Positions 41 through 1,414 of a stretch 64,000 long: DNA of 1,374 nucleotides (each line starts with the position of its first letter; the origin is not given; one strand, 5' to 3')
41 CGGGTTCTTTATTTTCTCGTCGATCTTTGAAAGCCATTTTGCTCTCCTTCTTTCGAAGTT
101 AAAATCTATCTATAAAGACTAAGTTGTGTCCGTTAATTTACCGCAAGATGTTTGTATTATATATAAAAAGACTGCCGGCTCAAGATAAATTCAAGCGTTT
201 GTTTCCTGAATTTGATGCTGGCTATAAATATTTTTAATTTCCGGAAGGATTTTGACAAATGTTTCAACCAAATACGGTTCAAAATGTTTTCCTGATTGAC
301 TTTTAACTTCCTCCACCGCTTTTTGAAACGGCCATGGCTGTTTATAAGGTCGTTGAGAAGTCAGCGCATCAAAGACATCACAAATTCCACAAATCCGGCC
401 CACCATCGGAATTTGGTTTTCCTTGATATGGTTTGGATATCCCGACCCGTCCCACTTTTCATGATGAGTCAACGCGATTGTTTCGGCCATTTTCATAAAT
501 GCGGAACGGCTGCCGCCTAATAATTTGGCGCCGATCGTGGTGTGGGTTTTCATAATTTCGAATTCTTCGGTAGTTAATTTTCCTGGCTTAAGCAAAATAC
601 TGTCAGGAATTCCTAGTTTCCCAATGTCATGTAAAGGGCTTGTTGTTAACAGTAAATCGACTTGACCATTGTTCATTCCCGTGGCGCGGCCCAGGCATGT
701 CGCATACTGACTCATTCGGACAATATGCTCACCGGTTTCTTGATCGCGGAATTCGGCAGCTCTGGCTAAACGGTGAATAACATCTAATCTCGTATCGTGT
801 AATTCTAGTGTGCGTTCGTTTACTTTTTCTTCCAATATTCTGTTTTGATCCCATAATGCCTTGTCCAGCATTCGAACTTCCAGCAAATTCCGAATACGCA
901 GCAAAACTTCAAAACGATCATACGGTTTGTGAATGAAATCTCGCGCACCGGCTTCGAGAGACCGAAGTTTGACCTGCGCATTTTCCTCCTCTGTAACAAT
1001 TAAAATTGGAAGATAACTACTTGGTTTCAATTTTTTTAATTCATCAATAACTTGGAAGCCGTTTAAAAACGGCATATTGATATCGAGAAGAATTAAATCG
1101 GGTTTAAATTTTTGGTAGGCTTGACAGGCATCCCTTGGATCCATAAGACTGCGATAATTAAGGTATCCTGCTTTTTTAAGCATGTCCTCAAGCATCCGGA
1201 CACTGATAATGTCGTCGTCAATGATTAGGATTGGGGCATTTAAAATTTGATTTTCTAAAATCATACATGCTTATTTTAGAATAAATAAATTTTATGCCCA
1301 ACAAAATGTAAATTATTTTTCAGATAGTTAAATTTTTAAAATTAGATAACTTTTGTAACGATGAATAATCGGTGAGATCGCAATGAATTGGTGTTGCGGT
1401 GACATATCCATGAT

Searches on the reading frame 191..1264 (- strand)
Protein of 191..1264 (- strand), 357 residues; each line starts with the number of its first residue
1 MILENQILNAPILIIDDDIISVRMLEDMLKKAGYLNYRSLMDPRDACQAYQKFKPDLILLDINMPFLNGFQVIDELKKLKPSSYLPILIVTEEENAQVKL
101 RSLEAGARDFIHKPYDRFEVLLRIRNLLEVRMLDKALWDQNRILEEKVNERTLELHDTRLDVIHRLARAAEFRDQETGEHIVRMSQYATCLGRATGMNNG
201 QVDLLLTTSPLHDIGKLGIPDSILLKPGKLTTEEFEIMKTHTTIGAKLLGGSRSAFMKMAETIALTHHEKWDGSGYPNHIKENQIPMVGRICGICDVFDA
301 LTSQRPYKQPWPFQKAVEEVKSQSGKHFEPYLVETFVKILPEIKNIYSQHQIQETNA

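Call 12: search_protein_families(library=pfam, proteins=[window:191-1264:-])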
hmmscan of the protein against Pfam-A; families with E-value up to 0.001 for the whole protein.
window:191-1264:- (357 aa): 3 families
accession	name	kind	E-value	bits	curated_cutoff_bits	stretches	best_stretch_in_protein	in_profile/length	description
PF13487.12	HD_5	-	3.7e-31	108.6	27.2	1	167-330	4-168/170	HD domain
PF00072.30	Response_reg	-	3.1e-25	89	30.2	1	12-124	1-110/111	Response regulator receiver domain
PF01966.28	HD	-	1.5e-16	61.1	22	1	178-300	2-115/116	HD domain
